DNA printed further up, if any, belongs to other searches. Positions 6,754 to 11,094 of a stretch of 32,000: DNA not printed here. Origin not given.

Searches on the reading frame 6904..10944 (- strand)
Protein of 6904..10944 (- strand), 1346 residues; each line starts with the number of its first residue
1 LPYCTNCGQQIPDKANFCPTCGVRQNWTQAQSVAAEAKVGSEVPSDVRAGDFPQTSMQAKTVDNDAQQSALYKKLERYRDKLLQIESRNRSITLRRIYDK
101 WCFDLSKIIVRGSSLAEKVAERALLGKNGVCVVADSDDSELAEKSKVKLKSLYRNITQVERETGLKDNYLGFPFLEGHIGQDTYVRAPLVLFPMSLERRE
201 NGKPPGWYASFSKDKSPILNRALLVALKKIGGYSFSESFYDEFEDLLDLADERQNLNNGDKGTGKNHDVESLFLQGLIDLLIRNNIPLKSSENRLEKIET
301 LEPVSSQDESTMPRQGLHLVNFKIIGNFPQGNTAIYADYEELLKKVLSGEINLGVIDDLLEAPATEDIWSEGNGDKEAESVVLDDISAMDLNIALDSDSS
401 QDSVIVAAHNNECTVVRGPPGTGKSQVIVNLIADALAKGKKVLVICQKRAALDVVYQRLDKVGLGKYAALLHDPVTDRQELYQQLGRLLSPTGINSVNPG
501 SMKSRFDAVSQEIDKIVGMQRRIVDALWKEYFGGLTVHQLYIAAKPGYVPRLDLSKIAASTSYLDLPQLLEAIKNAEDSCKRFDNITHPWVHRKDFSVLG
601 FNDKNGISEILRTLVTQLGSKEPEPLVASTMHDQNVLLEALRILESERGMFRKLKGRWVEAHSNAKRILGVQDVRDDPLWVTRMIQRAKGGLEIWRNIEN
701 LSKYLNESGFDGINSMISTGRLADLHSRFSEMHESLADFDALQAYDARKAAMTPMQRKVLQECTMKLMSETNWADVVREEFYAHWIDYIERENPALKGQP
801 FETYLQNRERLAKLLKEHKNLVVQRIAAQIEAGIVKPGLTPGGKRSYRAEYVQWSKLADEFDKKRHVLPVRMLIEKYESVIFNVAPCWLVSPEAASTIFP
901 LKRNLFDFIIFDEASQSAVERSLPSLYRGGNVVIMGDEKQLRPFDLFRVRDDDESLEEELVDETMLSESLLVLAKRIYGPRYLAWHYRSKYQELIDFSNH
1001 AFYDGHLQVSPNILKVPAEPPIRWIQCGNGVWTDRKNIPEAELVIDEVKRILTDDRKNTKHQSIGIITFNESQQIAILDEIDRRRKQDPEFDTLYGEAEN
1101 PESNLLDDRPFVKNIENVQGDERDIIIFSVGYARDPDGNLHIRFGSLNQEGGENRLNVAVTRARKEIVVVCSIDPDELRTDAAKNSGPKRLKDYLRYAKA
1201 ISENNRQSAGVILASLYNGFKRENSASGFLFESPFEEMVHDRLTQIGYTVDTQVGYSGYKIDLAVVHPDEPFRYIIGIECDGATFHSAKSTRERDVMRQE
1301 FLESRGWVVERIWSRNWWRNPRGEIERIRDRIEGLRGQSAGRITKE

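Call 5: search_protein_families(library=pfam, proteins=[window:6904-10944:-], max_evalue=0.1)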
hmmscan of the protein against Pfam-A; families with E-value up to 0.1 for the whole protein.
window:6904-10944:- (1346 aa): 26 families (the best 25 are shown)
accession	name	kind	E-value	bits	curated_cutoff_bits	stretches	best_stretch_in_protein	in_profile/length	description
PF18741.7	MTES_1575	-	2.5e-34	117.7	38.2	1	1235-1332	1-96/96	REase_MTES_1575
PF13087.12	AAA_12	-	1.6e-19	70.7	27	1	979-1172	16-193/195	AAA domain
PF13086.12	AAA_11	-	3.2e-15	57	27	2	398-461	3-74/257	AAA domain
PF13195.11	DUF4011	-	3.2e-09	37.4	22.2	1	142-226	74-157/158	Protein of unknown function (DUF4011)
PF13240.11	Zn_Ribbon_1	-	2.1e-06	27.7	25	1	3-22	1-20/23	zinc-ribbon domain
PF00270.35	DEAD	-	1.1e-05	25.7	26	1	400-504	3-107/167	DEAD/DEAH box helicase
PF09848.15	SLFN-g3_helicase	-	1.5e-05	24.9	24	1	413-463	3-55/354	Schlafen group 3, DNA/RNA helicase domain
PF13245.12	AAA_19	-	2.5e-05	24.9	25.1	1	404-459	4-61/134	AAA domain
PF13604.12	AAA_30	-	4e-05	23.9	27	1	400-457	5-64/191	AAA domain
PF12773.13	DZR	-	0.00039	21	27.3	1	4-25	1-22/45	Double zinc ribbon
PF04480.18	DUF559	-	0.00068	19.9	20.6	1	1277-1332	56-108/109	Protein of unknown function (DUF559)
PF01443.25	Viral_helicase1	-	0.00075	19.8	21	0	414-450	1-36/228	Viral superfamily 1 RNA helicase core domain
PF02562.22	PhoH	-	0.0019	18.2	27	1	399-453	7-60/205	PhoH-like protein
PF04851.21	ResIII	-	0.0021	18.4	22.5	1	409-467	21-81/164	Type III restriction enzyme, res subunit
PF20720.3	nSTAND3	-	0.0034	17.5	27.2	1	407-448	13-53/155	Novel STAND NTPase 3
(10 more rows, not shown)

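Call 6: search_protein_families(library=padloc, proteins=[window:6904-10944:-], max_evalue=0.1)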
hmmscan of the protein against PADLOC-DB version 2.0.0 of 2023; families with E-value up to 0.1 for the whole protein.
window:6904-10944:- (1346 aa): 17 families
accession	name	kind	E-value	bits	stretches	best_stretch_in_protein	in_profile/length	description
PDLC05009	PDC-S37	-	1.5e-203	677.2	3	697-1340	738-1346/1550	-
PDLC02194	Hhe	-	5.2e-109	363.4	2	818-1329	1297-1777/1911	-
PDLC03920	MkoA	-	7.8e-30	101.9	2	903-1202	787-1101/1112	-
PDLC03924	MkoC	-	2.7e-26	90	2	903-1195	668-963/1136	-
PDLC03921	MkoA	-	3.6e-16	56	2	901-1172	1292-1566/1607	-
PDLC02895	DpdJ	-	7.6e-07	24.3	1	904-1172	191-453/2112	DpdJ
PDLC04140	mad8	-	3.1e-06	24.9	1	400-624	16-190/314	mads_8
PDLC01734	typeIV_RecD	-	3.5e-05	20.2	1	395-434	338-377/763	RecD_0_IVD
PDLC02372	Nhi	-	0.00013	18.8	1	408-446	196-233/470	-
PDLC02350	AbiO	-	0.00033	17.5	1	405-446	191-227/468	AbiO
PDLC01148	RecD_like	-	0.00059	16.2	1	396-480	313-396/719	RecD/Tra ATPase fused to N-terminal HHH domain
PDLC04173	GajB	-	0.00063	16.8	1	411-464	9-61/471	-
PDLC00117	GajB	-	0.0014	15.2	1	405-466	21-86/604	UrvD helicase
PDLC01761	Cas3b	-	0.01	12.5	0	428-473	436-476/705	-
PDLC05035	PDC-S53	-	0.025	10.6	1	406-460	505-557/900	-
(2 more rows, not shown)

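Call 7: search_protein_families(library=ncbifam, proteins=[window:6904-10944:-], max_evalue=0.1)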
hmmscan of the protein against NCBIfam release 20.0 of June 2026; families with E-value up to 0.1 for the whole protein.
window:6904-10944:- (1346 aa): 15 families
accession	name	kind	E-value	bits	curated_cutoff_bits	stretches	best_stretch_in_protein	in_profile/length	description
NF058533.1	antiphage_ProA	equivalog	9.9e-200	666.5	1500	3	687-1340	1089-1711/1903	anti-phage protein ProA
NF042953.1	Hhe_antiphage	equivalog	4.3e-156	521.7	2000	2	760-1339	1140-1687/1797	DUF4011 domain-containing anti-phage protein Hhe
TIGR00376.1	TIGR00376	hypoth_equivalog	7e-26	90.8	348.9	3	390-461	154-224/639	IGHMBP2 family helicase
NF040671.1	PLuB_AAA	exception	4.3e-17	60.8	999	3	398-467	818-887/1256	PLuB system helicase-like protein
NF004072.0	PRK05580.2-4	equivalog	4.4e-05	22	1030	1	397-449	123-175/648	primosomal protein N'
TIGR01448.2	helicase_RecD2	equivalog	6.7e-05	21.2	500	1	379-443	299-363/713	SF1B family DNA helicase RecD2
TIGR01447.1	recD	equivalog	0.01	14.5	310.15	0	396-436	148-188/597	exodeoxyribonuclease V subunit alpha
TIGR00750.1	lao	equivalog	0.021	13.9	240.75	0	409-445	32-68/300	methylmalonyl Co-A mutase-associated GTPase MeaB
NF004071.0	PRK05580.2-3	equivalog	0.029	12.3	1105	1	406-472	217-282/735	primosomal protein N'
NF004069.0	PRK05580.2-1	equivalog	0.032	12.7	767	1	400-480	115-194/612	primosomal protein N'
NF053675.1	pilus_reg_Snf2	equivalog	0.051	11.6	1100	1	422-482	860-920/1029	pilus expression-regulating Snf2 family helicase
NF004070.0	PRK05580.2-2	equivalog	0.055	11.6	921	0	403-460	209-266/729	primosomal protein N'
NF001626.0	PRK00411.1-5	equivalog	0.067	12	417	0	414-459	58-105/374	ORC1-type DNA replication protein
TIGR00595.1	priA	equivalog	0.08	11.5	230.35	0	416-477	2-62/509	replication restart helicase PriA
NF045975.1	VirB4_plasma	equivalog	0.099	10.3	590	0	409-445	513-549/894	Mbov_0397 family ICE element conjugal transfer ATPase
